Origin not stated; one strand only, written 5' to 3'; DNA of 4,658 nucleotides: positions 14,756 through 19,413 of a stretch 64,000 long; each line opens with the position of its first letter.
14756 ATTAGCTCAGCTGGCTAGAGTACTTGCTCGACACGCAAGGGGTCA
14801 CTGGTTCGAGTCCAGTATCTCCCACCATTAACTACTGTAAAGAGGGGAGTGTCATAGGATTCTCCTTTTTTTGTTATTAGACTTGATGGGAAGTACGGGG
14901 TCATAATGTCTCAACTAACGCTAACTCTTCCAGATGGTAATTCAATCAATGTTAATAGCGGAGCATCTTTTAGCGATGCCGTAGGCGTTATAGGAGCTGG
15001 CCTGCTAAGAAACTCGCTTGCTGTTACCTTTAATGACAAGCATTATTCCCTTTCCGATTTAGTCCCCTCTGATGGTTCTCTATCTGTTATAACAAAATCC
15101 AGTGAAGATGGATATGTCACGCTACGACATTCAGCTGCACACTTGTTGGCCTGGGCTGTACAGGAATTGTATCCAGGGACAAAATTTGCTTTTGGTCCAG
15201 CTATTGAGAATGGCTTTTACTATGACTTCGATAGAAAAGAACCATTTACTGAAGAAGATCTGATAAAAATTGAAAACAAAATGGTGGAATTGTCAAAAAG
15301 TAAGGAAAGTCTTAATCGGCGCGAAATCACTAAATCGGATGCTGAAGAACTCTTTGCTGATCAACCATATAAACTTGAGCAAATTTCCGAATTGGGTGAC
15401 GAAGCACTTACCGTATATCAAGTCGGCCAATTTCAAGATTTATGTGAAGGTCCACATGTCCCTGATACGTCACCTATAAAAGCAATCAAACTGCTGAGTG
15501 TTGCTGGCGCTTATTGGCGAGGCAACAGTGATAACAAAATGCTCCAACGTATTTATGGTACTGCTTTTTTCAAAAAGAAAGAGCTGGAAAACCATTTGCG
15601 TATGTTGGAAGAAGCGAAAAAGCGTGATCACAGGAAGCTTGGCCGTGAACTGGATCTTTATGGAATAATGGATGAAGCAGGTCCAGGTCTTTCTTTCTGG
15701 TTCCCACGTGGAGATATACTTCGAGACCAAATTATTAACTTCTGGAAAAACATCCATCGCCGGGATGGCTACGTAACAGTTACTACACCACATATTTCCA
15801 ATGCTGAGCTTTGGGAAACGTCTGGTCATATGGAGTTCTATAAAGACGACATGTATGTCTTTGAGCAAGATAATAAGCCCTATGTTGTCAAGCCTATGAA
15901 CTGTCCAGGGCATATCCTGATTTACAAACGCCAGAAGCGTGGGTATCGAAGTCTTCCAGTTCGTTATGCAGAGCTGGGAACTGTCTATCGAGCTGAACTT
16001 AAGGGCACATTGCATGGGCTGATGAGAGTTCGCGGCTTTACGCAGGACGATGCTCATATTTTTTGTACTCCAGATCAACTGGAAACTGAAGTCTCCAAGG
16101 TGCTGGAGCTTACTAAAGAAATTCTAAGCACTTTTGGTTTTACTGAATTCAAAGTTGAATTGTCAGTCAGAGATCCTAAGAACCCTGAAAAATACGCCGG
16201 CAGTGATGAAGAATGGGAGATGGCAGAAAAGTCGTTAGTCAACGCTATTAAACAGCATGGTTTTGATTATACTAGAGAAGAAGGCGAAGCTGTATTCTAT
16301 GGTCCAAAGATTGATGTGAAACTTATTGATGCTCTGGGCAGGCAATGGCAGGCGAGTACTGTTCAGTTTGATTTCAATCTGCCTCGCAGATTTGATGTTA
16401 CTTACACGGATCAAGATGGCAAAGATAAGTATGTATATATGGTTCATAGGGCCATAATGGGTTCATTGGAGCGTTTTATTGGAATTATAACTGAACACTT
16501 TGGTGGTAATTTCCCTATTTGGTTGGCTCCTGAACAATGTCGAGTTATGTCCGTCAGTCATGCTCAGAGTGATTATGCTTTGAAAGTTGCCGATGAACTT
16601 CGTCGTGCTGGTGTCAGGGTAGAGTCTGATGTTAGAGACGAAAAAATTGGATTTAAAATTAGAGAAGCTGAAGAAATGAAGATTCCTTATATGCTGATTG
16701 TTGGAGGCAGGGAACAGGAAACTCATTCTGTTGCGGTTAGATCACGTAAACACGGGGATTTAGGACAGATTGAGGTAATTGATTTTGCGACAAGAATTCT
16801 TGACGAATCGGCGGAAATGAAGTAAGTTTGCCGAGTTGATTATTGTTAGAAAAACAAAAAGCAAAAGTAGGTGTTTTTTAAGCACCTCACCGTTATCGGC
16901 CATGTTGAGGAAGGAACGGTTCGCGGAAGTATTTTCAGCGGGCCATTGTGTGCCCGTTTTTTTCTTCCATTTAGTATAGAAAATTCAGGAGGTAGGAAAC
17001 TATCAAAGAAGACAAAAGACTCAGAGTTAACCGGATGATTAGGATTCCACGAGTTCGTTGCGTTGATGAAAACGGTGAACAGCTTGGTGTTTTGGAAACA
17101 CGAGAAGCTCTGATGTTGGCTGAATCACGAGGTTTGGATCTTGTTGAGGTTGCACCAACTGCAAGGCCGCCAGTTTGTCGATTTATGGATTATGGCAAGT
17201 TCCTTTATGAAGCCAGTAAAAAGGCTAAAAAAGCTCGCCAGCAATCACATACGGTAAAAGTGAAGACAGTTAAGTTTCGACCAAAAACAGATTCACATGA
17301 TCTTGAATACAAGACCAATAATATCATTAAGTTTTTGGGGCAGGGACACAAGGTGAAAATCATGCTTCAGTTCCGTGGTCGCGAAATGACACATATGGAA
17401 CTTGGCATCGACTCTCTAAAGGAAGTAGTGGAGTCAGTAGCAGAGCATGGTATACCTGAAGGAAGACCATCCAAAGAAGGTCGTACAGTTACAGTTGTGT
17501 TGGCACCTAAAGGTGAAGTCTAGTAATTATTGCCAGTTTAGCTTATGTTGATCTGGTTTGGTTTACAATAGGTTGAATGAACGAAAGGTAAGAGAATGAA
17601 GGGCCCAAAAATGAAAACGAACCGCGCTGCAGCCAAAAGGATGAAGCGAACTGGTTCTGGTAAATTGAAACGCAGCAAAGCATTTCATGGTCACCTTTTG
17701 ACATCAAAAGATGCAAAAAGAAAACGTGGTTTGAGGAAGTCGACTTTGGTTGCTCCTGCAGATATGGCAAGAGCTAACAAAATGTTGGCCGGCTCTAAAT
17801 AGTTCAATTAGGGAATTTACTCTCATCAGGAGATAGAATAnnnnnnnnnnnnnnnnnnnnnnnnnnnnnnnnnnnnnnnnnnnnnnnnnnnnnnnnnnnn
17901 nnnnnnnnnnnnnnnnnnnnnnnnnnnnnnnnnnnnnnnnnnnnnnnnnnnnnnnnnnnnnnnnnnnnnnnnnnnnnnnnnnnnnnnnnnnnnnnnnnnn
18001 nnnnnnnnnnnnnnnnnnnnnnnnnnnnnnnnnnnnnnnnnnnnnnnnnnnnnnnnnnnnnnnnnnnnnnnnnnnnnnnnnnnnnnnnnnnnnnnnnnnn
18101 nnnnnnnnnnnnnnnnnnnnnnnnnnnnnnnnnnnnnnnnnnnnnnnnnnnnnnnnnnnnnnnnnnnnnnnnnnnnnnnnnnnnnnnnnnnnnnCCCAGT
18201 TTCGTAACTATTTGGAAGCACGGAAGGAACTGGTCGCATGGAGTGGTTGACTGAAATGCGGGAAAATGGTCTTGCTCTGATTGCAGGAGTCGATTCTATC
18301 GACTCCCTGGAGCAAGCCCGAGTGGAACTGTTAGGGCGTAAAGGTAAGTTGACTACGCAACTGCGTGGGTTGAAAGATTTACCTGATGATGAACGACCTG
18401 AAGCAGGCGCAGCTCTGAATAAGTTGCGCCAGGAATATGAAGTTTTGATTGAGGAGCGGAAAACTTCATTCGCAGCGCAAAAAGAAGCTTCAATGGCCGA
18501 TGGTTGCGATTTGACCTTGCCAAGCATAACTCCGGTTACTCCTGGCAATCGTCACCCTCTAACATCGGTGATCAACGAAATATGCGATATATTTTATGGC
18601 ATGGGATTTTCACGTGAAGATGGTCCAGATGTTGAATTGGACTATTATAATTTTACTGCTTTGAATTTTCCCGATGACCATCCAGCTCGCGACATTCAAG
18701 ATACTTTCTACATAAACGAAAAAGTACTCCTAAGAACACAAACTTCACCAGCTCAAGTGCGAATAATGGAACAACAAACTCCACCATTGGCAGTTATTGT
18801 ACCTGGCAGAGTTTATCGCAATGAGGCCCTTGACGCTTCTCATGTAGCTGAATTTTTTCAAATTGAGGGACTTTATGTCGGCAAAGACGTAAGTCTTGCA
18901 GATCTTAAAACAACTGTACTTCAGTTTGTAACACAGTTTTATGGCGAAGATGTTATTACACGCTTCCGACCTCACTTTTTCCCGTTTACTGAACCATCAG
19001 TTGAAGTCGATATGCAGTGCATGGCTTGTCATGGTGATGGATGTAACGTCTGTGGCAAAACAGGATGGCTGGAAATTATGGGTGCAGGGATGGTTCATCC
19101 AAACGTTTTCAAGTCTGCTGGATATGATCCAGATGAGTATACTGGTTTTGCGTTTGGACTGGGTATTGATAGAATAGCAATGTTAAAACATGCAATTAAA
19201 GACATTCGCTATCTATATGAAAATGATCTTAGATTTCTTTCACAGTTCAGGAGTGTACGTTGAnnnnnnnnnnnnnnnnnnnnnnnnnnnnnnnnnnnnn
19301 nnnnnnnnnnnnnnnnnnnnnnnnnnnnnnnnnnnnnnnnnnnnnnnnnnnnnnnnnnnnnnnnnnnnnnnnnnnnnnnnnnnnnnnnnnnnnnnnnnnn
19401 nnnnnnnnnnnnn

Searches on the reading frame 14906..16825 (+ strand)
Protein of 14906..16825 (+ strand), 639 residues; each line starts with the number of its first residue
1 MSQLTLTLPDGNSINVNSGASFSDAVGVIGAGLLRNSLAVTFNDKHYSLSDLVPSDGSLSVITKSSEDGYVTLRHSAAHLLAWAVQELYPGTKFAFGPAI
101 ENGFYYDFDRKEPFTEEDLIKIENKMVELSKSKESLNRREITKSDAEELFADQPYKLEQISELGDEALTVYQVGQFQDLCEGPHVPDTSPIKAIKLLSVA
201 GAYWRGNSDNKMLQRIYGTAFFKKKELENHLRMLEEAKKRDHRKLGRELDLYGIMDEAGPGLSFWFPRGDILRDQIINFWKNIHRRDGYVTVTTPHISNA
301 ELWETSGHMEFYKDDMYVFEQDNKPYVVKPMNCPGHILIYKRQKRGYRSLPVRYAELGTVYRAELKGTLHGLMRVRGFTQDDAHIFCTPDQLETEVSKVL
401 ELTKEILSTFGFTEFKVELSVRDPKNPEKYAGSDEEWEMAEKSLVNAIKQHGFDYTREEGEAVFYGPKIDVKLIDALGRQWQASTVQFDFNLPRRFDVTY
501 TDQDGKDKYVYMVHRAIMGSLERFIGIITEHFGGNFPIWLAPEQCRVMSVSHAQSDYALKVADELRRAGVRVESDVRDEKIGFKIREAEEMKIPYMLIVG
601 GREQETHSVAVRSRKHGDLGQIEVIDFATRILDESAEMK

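Call 17: search_protein_families(library=pfam, proteins=[window:14906-16825:+])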
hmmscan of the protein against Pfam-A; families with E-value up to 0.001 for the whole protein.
window:14906-16825:+ (639 aa): 3 families
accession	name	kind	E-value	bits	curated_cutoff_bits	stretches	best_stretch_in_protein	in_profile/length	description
PF00587.30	tRNA-synt_2b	-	1.2e-51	175.8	29.3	1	317-532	1-179/179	tRNA synthetase class II core domain (G, H, P, S and T)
PF03129.25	HGTP_anticodon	-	5.8e-23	81.3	21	1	544-632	1-92/94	Anticodon binding domain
PF07973.19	tRNA_SAD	-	3.4e-15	56.2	24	1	168-217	1-44/44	Threonyl and Alanyl tRNA synthetase second additional domain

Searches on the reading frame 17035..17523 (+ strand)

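Call 17: search_protein_families(library=pfam, proteins=[window:17035-17523:+])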
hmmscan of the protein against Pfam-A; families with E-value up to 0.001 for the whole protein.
window:17035-17523:+ (162 aa): 2 families
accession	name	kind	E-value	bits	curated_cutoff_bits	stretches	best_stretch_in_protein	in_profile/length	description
PF00707.27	IF3_C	-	3.5e-30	104.2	34.8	1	74-159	1-86/86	Translation initiation factor IF-3, C-terminal domain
PF05198.21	IF3_N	-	7.3e-30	103.4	26.9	1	2-67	5-70/70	Translation initiation factor IF-3, N-terminal domain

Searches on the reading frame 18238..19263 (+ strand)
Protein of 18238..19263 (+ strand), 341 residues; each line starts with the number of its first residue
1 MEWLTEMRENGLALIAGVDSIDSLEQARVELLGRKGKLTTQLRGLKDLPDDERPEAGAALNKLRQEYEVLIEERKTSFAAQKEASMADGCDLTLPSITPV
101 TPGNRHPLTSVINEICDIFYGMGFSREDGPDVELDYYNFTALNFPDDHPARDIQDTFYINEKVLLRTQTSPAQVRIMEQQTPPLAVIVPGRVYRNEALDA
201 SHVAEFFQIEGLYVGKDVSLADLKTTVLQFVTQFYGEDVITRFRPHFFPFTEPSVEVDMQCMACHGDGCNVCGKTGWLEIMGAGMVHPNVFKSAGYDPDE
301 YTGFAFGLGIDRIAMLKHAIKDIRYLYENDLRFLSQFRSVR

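Call 17: search_protein_families(library=pfam, proteins=[window:18238-19263:+])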
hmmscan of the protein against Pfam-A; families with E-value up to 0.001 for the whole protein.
window:18238-19263:+ (341 aa): 2 families
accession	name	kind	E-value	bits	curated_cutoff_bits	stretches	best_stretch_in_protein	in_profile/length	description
PF01409.25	tRNA-synt_2d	-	1.7e-97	326.2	19.8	1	91-337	3-246/246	tRNA synthetases class II core domain (F)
PF02912.23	Phe_tRNA-synt_N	-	1.7e-20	73.2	22.3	1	20-84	2-66/69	Aminoacyl tRNA synthetase class II, N-terminal domain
